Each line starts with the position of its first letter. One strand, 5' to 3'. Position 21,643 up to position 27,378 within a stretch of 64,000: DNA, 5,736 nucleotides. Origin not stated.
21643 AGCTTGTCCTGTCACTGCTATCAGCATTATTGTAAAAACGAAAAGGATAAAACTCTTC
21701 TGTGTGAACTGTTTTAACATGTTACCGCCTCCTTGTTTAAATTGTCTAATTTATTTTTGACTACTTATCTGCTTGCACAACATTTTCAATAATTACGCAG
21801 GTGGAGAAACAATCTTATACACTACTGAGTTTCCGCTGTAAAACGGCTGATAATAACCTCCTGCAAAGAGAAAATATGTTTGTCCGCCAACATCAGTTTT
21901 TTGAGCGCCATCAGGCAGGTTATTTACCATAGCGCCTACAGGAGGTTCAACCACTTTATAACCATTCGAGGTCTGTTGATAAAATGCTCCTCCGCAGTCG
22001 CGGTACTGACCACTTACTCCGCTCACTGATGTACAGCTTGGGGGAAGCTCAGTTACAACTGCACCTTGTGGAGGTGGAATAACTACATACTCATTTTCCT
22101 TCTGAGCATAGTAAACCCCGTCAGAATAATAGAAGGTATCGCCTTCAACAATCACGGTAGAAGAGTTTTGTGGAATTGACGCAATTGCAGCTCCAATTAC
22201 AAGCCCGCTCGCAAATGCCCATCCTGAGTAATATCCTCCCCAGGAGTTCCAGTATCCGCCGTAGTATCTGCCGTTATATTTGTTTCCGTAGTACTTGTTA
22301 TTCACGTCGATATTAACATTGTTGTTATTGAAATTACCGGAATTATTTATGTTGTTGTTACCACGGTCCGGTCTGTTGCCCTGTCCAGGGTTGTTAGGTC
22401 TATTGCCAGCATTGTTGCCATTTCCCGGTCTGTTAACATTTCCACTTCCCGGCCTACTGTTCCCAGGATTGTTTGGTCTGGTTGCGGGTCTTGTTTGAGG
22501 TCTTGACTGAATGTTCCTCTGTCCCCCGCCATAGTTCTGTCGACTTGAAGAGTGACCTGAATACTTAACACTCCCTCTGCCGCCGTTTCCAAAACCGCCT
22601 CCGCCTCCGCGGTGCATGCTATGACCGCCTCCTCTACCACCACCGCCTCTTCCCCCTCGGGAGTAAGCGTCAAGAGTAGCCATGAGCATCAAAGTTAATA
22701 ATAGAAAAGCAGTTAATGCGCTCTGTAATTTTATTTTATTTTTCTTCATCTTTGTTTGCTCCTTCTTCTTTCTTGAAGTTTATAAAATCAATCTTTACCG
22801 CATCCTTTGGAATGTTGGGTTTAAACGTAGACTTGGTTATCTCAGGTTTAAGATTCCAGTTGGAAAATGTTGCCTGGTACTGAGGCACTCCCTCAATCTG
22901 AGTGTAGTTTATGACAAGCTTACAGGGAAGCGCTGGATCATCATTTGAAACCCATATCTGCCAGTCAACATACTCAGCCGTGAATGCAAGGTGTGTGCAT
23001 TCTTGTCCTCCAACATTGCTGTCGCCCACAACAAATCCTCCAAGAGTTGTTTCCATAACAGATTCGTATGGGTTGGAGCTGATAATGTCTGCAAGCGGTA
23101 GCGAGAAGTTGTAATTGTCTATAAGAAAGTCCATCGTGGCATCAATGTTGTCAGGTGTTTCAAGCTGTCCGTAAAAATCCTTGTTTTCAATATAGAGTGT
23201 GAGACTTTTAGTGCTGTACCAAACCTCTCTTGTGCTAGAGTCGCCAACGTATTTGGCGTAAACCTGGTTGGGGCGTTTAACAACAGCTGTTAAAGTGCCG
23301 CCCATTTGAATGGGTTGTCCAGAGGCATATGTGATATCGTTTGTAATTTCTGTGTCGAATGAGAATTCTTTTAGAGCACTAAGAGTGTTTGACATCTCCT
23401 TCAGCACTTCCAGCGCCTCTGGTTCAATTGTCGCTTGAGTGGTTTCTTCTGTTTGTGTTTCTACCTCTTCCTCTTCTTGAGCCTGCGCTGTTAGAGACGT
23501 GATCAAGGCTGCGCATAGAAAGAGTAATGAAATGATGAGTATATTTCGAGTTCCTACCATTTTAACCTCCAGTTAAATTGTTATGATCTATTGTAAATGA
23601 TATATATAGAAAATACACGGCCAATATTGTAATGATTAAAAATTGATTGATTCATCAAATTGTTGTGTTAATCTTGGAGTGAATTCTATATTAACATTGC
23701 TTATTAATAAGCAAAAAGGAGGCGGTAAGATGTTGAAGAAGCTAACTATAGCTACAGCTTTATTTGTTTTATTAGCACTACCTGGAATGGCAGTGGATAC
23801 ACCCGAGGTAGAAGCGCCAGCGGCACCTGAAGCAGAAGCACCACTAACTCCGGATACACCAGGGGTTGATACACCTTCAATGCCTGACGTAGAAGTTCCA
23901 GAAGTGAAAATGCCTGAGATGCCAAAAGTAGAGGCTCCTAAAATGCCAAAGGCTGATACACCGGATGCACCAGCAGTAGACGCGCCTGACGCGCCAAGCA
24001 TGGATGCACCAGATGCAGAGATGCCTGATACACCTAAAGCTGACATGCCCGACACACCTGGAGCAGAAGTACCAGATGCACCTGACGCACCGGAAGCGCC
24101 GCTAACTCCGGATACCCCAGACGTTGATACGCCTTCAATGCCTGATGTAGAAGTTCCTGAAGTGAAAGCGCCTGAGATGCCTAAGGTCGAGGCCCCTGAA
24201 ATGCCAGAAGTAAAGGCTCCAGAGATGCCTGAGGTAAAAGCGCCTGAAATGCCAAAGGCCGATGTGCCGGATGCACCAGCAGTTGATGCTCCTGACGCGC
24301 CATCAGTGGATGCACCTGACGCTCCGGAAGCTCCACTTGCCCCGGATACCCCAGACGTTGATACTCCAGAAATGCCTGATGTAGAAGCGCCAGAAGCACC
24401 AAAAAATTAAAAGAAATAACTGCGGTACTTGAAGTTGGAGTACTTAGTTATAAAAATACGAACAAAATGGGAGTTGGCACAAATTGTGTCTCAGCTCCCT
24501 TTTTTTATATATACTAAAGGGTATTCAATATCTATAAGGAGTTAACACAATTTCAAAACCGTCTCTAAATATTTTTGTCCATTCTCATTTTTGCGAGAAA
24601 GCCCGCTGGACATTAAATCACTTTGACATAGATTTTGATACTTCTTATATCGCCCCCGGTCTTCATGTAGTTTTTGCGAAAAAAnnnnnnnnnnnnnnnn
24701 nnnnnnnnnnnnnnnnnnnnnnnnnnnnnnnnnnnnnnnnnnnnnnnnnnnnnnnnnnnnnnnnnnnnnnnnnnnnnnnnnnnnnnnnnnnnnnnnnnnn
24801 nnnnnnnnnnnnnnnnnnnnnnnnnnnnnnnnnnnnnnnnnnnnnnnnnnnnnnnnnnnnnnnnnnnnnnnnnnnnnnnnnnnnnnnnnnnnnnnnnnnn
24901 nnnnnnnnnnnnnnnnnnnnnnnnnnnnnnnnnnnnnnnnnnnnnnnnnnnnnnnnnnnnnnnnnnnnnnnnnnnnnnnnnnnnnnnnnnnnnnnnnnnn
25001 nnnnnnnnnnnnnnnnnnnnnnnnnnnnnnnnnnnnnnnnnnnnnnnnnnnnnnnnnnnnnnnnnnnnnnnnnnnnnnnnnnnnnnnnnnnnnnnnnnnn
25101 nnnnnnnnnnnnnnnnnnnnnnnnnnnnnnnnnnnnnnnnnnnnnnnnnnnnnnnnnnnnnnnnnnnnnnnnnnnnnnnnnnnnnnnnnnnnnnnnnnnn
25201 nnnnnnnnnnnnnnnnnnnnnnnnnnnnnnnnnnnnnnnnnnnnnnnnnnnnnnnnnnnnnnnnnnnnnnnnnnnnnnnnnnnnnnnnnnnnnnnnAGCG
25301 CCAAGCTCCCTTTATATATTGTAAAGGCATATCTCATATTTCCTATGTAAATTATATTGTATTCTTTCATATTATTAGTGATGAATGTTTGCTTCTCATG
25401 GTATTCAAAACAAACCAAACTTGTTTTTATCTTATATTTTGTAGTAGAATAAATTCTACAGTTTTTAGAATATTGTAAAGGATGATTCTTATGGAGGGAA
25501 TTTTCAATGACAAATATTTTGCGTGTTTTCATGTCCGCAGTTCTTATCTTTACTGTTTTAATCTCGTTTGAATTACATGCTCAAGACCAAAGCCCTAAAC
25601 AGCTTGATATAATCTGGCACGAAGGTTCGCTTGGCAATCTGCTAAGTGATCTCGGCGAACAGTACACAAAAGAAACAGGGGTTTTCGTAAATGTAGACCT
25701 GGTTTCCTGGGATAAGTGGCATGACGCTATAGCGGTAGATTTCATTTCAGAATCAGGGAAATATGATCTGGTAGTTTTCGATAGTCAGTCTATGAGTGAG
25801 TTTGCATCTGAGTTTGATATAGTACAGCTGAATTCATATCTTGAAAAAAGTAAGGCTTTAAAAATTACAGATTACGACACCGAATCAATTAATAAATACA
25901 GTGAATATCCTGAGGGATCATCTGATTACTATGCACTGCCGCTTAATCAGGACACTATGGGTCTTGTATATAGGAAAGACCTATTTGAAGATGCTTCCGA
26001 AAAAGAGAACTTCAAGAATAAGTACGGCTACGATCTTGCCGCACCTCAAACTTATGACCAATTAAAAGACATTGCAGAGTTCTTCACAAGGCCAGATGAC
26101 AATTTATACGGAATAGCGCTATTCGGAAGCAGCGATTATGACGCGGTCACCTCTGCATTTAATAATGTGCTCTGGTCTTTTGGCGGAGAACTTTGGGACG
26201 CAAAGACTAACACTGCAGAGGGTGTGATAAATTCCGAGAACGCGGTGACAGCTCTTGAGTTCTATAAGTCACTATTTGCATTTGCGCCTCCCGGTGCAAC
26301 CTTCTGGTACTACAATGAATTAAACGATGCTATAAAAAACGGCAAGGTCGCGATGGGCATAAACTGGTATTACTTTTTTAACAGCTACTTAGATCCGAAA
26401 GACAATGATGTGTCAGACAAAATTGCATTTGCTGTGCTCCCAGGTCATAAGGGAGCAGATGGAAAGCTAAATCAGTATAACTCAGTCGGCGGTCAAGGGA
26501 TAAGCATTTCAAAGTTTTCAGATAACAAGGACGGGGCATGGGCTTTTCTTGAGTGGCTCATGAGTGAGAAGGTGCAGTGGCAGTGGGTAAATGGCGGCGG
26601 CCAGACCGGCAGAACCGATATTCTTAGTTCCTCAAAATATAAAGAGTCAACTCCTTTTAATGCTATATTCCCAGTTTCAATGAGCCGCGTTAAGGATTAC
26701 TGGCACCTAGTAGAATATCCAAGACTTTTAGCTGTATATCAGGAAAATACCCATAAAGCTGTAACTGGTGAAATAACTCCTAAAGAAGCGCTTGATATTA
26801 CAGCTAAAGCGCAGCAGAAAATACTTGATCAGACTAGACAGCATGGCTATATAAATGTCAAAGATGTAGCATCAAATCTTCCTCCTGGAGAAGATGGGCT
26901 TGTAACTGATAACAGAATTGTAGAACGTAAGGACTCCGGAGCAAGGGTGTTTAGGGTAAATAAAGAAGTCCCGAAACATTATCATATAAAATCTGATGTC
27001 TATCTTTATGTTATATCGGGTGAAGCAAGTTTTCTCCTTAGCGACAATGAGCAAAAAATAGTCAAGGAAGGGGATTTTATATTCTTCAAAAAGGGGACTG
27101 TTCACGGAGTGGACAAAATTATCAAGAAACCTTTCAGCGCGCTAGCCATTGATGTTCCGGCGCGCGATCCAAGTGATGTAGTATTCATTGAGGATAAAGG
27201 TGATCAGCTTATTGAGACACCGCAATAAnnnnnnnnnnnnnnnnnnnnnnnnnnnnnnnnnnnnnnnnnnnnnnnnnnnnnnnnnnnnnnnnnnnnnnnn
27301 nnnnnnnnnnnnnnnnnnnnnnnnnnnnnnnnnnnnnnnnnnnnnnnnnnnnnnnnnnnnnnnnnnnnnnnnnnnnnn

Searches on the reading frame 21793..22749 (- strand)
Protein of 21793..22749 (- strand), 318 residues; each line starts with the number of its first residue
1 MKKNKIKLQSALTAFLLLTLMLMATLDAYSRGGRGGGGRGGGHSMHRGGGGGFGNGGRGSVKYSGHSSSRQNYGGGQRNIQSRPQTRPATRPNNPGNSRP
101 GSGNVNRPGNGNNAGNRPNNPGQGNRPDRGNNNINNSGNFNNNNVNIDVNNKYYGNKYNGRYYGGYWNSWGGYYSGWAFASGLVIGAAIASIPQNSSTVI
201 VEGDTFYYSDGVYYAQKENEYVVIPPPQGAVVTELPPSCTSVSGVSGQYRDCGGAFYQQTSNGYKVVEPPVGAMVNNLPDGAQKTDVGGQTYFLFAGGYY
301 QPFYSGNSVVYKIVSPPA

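Call 73: search_protein_families(library=pfam, proteins=[window:21793-22749:-], max_evalue=0.00001)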
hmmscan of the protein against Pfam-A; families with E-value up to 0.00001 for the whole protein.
window:21793-22749:- (318 aa): 1 family
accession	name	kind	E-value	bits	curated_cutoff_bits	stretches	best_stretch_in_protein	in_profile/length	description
PF20125.4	DUF6515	-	2e-31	109.7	24.9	1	151-314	23-176/179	Family of unknown function (DUF6515)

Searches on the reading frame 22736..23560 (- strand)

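Call 73: search_protein_families(library=pfam, proteins=[window:22736-23560:-], max_evalue=0.00001)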
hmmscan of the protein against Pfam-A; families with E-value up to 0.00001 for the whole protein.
window:22736-23560:- (274 aa): 1 family
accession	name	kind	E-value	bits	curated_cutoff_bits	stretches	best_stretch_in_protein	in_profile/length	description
PF09865.15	DUF2092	-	6e-68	228.8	21.2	1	50-259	2-211/212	Predicted periplasmic protein (DUF2092)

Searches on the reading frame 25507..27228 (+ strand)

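Call 73: search_protein_families(library=pfam, proteins=[window:25507-27228:+], max_evalue=0.00001)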
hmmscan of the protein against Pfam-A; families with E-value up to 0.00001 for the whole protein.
window:25507-27228:+ (573 aa): 3 families
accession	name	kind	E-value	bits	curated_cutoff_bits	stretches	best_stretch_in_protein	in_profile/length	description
PF01547.30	SBP_bac_1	-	1.8e-40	140.2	26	1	47-357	11-306/307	Bacterial extracellular solute-binding protein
PF13416.11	SBP_bac_8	-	4.9e-23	82.7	27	1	50-380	3-273/279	Bacterial extracellular solute-binding protein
PF07883.17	Cupin_2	-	1.3e-09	38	27.2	1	485-548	8-69/70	Cupin domain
